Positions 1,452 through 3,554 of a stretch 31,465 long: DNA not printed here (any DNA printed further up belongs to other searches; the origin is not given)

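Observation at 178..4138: Paired purine-type amidohydrolases and a GntR/HutC regulator head the operon, suggesting a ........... nucleobase-degradation front end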

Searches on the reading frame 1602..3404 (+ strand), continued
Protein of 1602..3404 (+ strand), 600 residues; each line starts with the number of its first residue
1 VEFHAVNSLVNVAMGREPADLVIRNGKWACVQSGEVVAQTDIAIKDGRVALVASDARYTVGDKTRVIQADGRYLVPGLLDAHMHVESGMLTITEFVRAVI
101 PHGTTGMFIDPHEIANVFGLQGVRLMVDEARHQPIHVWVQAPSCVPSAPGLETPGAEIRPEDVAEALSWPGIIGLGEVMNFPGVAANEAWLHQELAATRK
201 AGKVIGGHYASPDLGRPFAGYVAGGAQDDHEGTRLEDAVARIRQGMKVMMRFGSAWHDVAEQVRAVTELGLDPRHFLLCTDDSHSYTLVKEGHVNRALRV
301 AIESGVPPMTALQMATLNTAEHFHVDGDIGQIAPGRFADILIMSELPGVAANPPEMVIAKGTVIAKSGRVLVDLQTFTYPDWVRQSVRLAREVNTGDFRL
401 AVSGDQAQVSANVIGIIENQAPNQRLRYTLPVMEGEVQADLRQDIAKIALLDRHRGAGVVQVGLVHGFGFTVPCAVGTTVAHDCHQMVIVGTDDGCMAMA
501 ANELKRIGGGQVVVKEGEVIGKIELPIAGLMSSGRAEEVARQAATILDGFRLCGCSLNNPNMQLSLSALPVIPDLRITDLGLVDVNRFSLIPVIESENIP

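Call 10: find_homologous_proteins(query=window:1602-3404:+, max_evalue=1e-30)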
Query window:1602-3404:+ (600 aa): 8000 proteins with E <= 1e-30 among 8000 candidates; the best 120 are listed.
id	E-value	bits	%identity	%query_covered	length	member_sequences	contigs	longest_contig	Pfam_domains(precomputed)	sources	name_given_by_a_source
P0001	0.0e+0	1350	100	100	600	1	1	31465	PF13382.12,PF07969.18,PF01979.27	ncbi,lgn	-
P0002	4.6e-284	962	71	99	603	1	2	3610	PF13382.12,PF07969.18,PF01979.27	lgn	-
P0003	6.0e-284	961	71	99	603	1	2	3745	PF13382.12,PF07969.18,PF01979.27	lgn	-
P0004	1.3e-283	960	71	99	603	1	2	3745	PF13382.12,PF07969.18,PF01979.27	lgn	-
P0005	7.4e-281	951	71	98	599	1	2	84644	PF13382.12,PF07969.18,PF01979.27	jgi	jgi:adenine deaminase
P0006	2.8e-279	946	70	99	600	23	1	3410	PF13382.12,PF07969.18,PF01979.27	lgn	-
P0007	1.5e-278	944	69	99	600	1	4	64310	PF13382.12,PF07969.18,PF01979.27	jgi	jgi:adenine deaminase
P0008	2.2e-278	943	69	98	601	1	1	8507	PF13382.12,PF07969.18,PF01979.27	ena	-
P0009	1.1e-277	941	69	98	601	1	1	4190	PF13382.12,PF07969.18,PF01979.27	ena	-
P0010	2.5e-276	936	70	98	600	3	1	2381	PF13382.12,PF07969.18,PF01979.27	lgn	-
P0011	2.8e-276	936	69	99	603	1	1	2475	PF13382.12,PF07969.18,PF01979.27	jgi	-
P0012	8.1e-276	935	69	98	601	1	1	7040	PF13382.12,PF07969.18,PF01979.27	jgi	-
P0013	1.6e-275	934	69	98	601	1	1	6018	PF13382.12,PF07969.18,PF01979.27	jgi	-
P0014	1.7e-275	933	70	98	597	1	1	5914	PF13382.12,PF07969.18,PF01979.27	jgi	jgi:adenine deaminase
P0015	2.2e-275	933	69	98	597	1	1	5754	PF13382.12,PF07969.18,PF01979.27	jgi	jgi:adenine deaminase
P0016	2.3e-275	933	69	98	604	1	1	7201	PF13382.12,PF07969.18,PF01979.27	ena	-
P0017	2.9e-275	933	69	99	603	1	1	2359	PF13382.12,PF07969.18,PF01979.27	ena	-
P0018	4.5e-275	932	69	98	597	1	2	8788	PF13382.12,PF07969.18,PF01979.27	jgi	jgi:adenine deaminase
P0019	4.7e-275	932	69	98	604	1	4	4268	PF13382.12,PF07969.18,PF01979.27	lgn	-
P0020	5.0e-275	932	68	98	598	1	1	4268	PF13382.12,PF07969.18,PF01979.27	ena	-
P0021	5.9e-275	932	68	98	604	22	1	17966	PF13382.12,PF07969.18,PF01979.27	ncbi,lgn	-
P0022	6.9e-275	931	69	98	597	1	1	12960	PF13382.12,PF07969.18,PF01979.27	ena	-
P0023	7.6e-275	931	68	98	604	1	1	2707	PF13382.12,PF07969.18,PF01979.27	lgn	-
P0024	1.1e-274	931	69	99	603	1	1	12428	PF13382.12,PF07969.18,PF01979.27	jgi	-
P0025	1.3e-274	931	69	98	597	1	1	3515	PF13382.12,PF07969.18,PF01979.27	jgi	jgi:adenine deaminase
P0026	1.4e-274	930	69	98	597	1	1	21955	PF13382.12,PF07969.18,PF01979.27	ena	-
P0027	1.6e-274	930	69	98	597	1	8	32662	PF13382.12,PF07969.18,PF01979.27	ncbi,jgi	ncbi:MAG: adenine deaminase [Anaerolineales bacterium]|jgi:adenine deaminase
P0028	1.6e-274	930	68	98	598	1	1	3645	PF13382.12,PF07969.18,PF01979.27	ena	-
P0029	2.0e-274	930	69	98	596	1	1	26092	PF13382.12,PF07969.18,PF01979.27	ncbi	-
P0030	2.1e-274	930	68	98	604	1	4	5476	PF13382.12,PF07969.18,PF01979.27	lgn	-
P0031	2.3e-274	930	68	98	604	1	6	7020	PF13382.12,PF07969.18,PF01979.27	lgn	-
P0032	2.3e-274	930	68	98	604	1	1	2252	PF13382.12,PF07969.18,PF01979.27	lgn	-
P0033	2.5e-274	930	69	98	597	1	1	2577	PF13382.12,PF07969.18,PF01979.27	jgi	jgi:adenine deaminase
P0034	2.7e-274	930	69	98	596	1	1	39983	PF13382.12,PF07969.18,PF01979.27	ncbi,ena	-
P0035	3.0e-274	929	68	98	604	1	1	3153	PF13382.12,PF07969.18,PF01979.27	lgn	-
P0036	4.3e-274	929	69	98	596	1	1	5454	PF13382.12,PF07969.18,PF01979.27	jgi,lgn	-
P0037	4.4e-274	929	69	98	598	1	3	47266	PF13382.12,PF07969.18,PF01979.27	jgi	jgi:adenine deaminase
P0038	5.1e-274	929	68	98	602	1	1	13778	PF13382.12,PF07969.18,PF01979.27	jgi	jgi:adenine deaminase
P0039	5.2e-274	929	68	98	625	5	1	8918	PF13382.12,PF07969.18,PF01979.27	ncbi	-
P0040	5.4e-274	929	69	98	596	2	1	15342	PF13382.12,PF07969.18,PF01979.27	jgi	jgi:adenine deaminase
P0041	6.7e-274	928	68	99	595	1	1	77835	PF13382.12,PF07969.18,PF01979.27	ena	-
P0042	7.1e-274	928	68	98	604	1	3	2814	PF13382.12,PF07969.18,PF01979.27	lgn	-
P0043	7.1e-274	928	68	98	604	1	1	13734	PF13382.12,PF07969.18,PF01979.27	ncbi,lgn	-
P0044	8.9e-274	928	69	98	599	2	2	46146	PF13382.12,PF07969.18,PF01979.27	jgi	-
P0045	1.2e-273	927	68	98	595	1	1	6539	PF13382.12,PF07969.18,PF01979.27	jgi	jgi:adenine deaminase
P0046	1.4e-273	927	68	98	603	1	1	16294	PF13382.12,PF07969.18,PF01979.27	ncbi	-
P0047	1.6e-273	927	68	98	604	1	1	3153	PF13382.12,PF07969.18,PF01979.27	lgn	-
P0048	1.8e-273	927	69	98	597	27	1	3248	PF13382.12,PF07969.18,PF01979.27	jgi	-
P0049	2.2e-273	926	69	98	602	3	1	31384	PF13382.12,PF07969.18,PF01979.27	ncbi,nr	ncbi:MAG TPA: adenine deaminase [Anaerolineales bacterium]|nr:adenine deaminase [Anaerolineales bact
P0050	2.4e-273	926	69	98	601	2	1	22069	PF13382.12,PF07969.18,PF01979.27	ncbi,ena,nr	ncbi:MAG TPA: adenine deaminase [Anaerolineales bacterium]|nr:adenine deaminase [Anaerolineales bact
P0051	2.4e-273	926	68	98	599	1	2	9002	PF13382.12,PF07969.18,PF01979.27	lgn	-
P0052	2.9e-273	926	69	98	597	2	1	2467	PF13382.12,PF07969.18,PF01979.27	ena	-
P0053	4.2e-273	926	68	98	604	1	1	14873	PF13382.12,PF07969.18,PF01979.27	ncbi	-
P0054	4.7e-273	925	68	98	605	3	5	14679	PF13382.12,PF07969.18,PF01979.27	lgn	-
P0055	4.8e-273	925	69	98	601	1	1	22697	PF13382.12,PF07969.18,PF01979.27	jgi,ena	-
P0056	6.8e-273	925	68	98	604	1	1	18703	PF13382.12,PF07969.18,PF01979.27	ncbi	-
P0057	6.8e-273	925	68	98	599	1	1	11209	PF13382.12,PF07969.18,PF01979.27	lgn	-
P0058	9.6e-273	924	70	98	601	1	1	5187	PF13382.12,PF07969.18,PF01979.27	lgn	-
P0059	1.0e-272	924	69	98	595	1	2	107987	PF13382.12,PF07969.18,PF01979.27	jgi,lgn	jgi:adenine deaminase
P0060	1.1e-272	924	69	98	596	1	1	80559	PF13382.12,PF07969.18,PF01979.27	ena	-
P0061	1.3e-272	924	69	98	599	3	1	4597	PF13382.12,PF07969.18,PF01979.27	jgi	-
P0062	1.5e-272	924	69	98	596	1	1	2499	PF13382.12,PF07969.18,PF01979.27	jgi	jgi:adenine deaminase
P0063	1.6e-272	924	69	98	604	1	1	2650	PF13382.12,PF07969.18,PF01979.27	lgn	-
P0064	1.8e-272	924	68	98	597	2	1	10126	PF13382.12,PF07969.18,PF01979.27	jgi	jgi:adenine deaminase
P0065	1.9e-272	923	69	98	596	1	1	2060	PF13382.12,PF07969.18,PF01979.27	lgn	-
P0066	2.1e-272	923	68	98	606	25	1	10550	PF13382.12,PF07969.18,PF01979.27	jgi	jgi:adenine deaminase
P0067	2.7e-272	923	69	98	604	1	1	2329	PF13382.12,PF07969.18,PF01979.27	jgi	-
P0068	3.2e-272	923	69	98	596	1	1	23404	PF13382.12,PF07969.18,PF01979.27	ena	-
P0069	3.3e-272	923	68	98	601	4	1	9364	PF13382.12,PF07969.18,PF01979.27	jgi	jgi:adenine deaminase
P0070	4.2e-272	922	68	98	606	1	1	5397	PF13382.12,PF07969.18,PF01979.27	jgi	jgi:adenine deaminase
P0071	4.5e-272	922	68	98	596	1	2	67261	PF13382.12,PF07969.18,PF01979.27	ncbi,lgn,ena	-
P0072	4.8e-272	922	69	98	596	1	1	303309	PF13382.12,PF07969.18,PF01979.27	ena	-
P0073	5.1e-272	922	69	98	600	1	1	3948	PF13382.12,PF07969.18,PF01979.27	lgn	-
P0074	5.8e-272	922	68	98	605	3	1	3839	PF13382.12,PF07969.18,PF01979.27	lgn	-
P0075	7.8e-272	921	69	98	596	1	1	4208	PF13382.12,PF07969.18,PF01979.27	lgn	-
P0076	8.3e-272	921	68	98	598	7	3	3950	PF13382.12,PF07969.18,PF01979.27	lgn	-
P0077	1.0e-271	921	69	98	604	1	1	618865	PF13382.12,PF07969.18,PF01979.27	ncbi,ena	-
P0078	1.1e-271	921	68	99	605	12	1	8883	PF13382.12,PF07969.18,PF01979.27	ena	-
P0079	1.2e-271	921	68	98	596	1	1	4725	PF13382.12,PF07969.18,PF01979.27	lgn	-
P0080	1.2e-271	921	68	98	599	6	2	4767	PF13382.12,PF07969.18,PF01979.27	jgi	jgi:adenine deaminase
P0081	1.4e-271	921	69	99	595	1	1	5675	PF13382.12,PF07969.18,PF01979.27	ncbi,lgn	-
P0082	1.5e-271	920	68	99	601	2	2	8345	PF13382.12,PF07969.18,PF01979.27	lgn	-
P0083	1.5e-271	920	69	98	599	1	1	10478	PF13382.12,PF07969.18,PF01979.27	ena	-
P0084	1.9e-271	920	68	99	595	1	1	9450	PF13382.12,PF07969.18,PF01979.27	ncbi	-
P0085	1.9e-271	920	69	98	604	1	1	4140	PF13382.12,PF07969.18,PF01979.27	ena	-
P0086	2.5e-271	920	68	98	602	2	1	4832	PF13382.12,PF07969.18,PF01979.27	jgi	jgi:adenine deaminase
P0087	2.9e-271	919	68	98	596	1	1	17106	PF13382.12,PF07969.18,PF01979.27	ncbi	-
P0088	3.0e-271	919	68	98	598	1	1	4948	PF13382.12,PF07969.18,PF01979.27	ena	-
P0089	3.6e-271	919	69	98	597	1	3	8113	PF13382.12,PF07969.18,PF01979.27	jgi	jgi:adenine deaminase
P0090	4.4e-271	919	68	98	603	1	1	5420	PF13382.12,PF07969.18,PF01979.27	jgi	-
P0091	5.4e-271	919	68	98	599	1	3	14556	PF13382.12,PF07969.18,PF01979.27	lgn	-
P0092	5.7e-271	919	69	99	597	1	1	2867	PF13382.12,PF07969.18,PF01979.27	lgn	-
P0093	6.9e-271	918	68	99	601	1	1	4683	PF13382.12,PF07969.18,PF01979.27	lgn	-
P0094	7.6e-271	918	69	98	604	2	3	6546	PF13382.12,PF07969.18,PF01979.27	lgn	-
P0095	7.7e-271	918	68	97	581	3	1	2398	PF13382.12,PF07969.18,PF01979.27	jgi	jgi:adenine deaminase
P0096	7.7e-271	918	68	98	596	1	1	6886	PF13382.12,PF07969.18,PF01979.27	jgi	jgi:adenine deaminase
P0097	7.8e-271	918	68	98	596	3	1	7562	PF13382.12,PF07969.18,PF01979.27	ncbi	-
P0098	8.6e-271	918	68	98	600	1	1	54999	PF13382.12,PF07969.18,PF01979.27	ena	-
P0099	9.4e-271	918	68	98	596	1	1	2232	PF13382.12,PF07969.18,PF01979.27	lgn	-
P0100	1.1e-270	918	67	98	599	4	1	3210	PF13382.12,PF07969.18,PF01979.27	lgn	-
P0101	1.1e-270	918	68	98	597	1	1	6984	PF13382.12,PF07969.18,PF01979.27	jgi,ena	jgi:adenine deaminase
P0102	1.1e-270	918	68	98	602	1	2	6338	PF13382.12,PF07969.18,PF01979.27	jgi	jgi:adenine deaminase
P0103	1.3e-270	917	68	98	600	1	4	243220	PF13382.12,PF07969.18,PF01979.27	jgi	jgi:adenine deaminase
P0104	1.3e-270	917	68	98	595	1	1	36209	PF13382.12,PF07969.18,PF01979.27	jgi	jgi:adenine deaminase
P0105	1.3e-270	917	68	98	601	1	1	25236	PF13382.12,PF07969.18,PF01979.27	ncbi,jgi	-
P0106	1.3e-270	917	68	98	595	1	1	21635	PF13382.12,PF07969.18,PF01979.27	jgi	jgi:adenine deaminase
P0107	1.4e-270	917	68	98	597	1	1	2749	PF13382.12,PF07969.18,PF01979.27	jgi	jgi:adenine deaminase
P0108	1.5e-270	917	68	98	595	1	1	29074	PF13382.12,PF07969.18,PF01979.27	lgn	-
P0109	1.6e-270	917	67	100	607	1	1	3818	PF13382.12,PF07969.18,PF01979.27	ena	-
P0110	1.7e-270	917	69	98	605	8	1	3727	PF13382.12,PF07969.18,PF01979.27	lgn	-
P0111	1.7e-270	917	69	97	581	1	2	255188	PF13382.12,PF07969.18,PF01979.27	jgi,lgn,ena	-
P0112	1.8e-270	917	69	98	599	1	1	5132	PF13382.12,PF07969.18,PF01979.27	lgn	-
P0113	1.9e-270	917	68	98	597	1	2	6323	PF13382.12,PF07969.18,PF01979.27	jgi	jgi:adenine deaminase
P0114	1.9e-270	917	68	99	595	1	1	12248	PF13382.12,PF07969.18,PF01979.27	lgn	-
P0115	1.9e-270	917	68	98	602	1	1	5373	PF13382.12,PF07969.18,PF01979.27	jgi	jgi:adenine deaminase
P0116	2.0e-270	917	68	99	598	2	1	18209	PF13382.12,PF07969.18,PF01979.27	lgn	-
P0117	2.2e-270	917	68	98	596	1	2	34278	PF13382.12,PF07969.18,PF01979.27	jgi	jgi:adenine deaminase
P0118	3.9e-270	916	68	98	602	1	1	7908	PF13382.12,PF07969.18,PF01979.27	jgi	jgi:adenine deaminase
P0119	4.7e-270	916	68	98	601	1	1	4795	PF13382.12,PF07969.18,PF01979.27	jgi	jgi:adenine deaminase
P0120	4.7e-270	915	67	99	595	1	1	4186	PF13382.12,PF07969.18,PF01979.27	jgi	jgi:adenine deaminase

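Call 11: find_encoding_contigs(protein=P0077, flank=10000, max_places=2)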
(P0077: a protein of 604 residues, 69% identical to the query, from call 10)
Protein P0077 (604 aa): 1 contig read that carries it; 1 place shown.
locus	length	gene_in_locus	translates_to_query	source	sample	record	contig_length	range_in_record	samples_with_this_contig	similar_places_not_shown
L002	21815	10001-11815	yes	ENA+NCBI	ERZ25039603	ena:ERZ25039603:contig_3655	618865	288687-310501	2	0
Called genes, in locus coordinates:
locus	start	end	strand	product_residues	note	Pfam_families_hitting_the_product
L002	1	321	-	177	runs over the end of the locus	PF09335:VTT_dom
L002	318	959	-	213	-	PF00485:PRK, PF13238:AAA_18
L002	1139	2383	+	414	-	PF08323:Glyco_transf_5 (faint), PF20706:GT4-conflict, PF13439:Glyco_transf_4, PF13579:Glyco_trans_4_4, PF00534:Glycos_transf_1, PF13692:Glyco_trans_1_4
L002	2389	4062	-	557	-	PF00501:AMP-binding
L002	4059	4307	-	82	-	-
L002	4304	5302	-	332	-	-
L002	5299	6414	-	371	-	-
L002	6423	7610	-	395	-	PF03062:MBOAT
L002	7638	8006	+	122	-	-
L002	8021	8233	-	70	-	-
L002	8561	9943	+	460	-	PF01979:Amidohydro_1, PF07969:Amidohydro_3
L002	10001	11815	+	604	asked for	PF07969:Amidohydro_3 (faint), PF01979:Amidohydro_1, PF13382:Adenine_deam_C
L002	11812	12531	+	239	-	PF00392:GntR, PF07702:UTRA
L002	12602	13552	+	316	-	PF02729:OTCace_N, PF00185:OTCace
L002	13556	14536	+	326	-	PF02729:OTCace_N, PF00185:OTCace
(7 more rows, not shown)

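Call 12: find_encoding_contigs(protein=P0005, flank=10000, max_places=2)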
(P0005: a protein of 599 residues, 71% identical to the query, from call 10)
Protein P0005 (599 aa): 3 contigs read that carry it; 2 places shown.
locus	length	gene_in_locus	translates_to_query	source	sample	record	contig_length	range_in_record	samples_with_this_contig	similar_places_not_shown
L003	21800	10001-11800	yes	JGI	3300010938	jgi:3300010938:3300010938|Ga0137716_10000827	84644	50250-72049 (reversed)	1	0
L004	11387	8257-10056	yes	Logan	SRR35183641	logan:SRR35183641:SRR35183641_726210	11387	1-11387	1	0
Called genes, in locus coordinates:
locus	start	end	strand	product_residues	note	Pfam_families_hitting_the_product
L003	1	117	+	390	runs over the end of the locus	PF13439:Glyco_transf_4, PF13579:Glyco_trans_4_4, PF20706:GT4-conflict, PF00534:Glycos_transf_1, PF13692:Glyco_trans_1_4, PF13524:Glyco_trans_1_2 (weak)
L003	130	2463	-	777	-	PF00122:E1-E2_ATPase, PF00702:Hydrolase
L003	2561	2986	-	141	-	PF01475:FUR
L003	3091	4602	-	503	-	PF00005:ABC_tran, PF13304:AAA_21 (faint), PF00005:ABC_tran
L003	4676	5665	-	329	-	PF02608:Bmp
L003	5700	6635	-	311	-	PF02653:BPD_transp_2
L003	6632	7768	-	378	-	PF02653:BPD_transp_2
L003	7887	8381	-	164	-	PF00383:dCMP_cyt_deam_1, PF14437:MafB19-deam, PF14439:Bd3614-deam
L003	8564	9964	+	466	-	PF01979:Amidohydro_1, PF07969:Amidohydro_3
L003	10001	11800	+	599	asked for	PF01979:Amidohydro_1, PF07969:Amidohydro_3 (weak), PF13382:Adenine_deam_C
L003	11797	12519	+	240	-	PF00392:GntR, PF07702:UTRA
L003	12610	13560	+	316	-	PF02729:OTCace_N, PF00185:OTCace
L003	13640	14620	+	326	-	PF02729:OTCace_N, PF00185:OTCace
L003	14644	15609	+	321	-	PF00696:AA_kinase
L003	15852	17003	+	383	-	PF02608:Bmp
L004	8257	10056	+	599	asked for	PF01979:Amidohydro_1, PF07969:Amidohydro_3 (weak), PF13382:Adenine_deam_C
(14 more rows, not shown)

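Call 13: find_encoding_contigs(protein=P0103, flank=10000, max_places=2)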
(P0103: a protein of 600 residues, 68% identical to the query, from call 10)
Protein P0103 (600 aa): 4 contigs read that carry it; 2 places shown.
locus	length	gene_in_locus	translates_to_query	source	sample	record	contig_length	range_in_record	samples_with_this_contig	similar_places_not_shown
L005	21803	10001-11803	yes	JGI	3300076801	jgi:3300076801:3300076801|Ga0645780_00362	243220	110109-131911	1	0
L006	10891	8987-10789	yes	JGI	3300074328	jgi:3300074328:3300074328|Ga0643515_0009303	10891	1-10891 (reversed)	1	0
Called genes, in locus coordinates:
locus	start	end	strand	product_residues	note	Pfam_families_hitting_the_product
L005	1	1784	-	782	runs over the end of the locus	PF00122:E1-E2_ATPase, PF00702:Hydrolase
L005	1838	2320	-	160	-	PF01475:FUR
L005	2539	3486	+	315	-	PF01297:ZnuA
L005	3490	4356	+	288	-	PF00005:ABC_tran, PF02463:SMC_N (faint), PF13304:AAA_21 (faint)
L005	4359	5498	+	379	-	PF00950:ABC-3, PF01032:FecCD (weak)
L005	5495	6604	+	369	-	PF00950:ABC-3, PF01032:FecCD (weak)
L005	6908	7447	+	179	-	-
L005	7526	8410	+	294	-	PF00763:THF_DHG_CYH, PF02882:THF_DHG_CYH_C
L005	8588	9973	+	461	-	PF01979:Amidohydro_1, PF07969:Amidohydro_3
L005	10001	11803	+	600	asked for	PF07969:Amidohydro_3 (faint), PF01979:Amidohydro_1, PF13382:Adenine_deam_C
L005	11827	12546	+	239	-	PF00392:GntR, PF07702:UTRA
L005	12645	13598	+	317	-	PF02729:OTCace_N, PF00185:OTCace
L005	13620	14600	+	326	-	PF02729:OTCace_N, PF00185:OTCace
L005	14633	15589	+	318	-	PF00696:AA_kinase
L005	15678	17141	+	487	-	PF00005:ABC_tran, PF13304:AAA_21 (faint), PF00005:ABC_tran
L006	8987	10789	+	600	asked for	PF07969:Amidohydro_3 (faint), PF01979:Amidohydro_1, PF13382:Adenine_deam_C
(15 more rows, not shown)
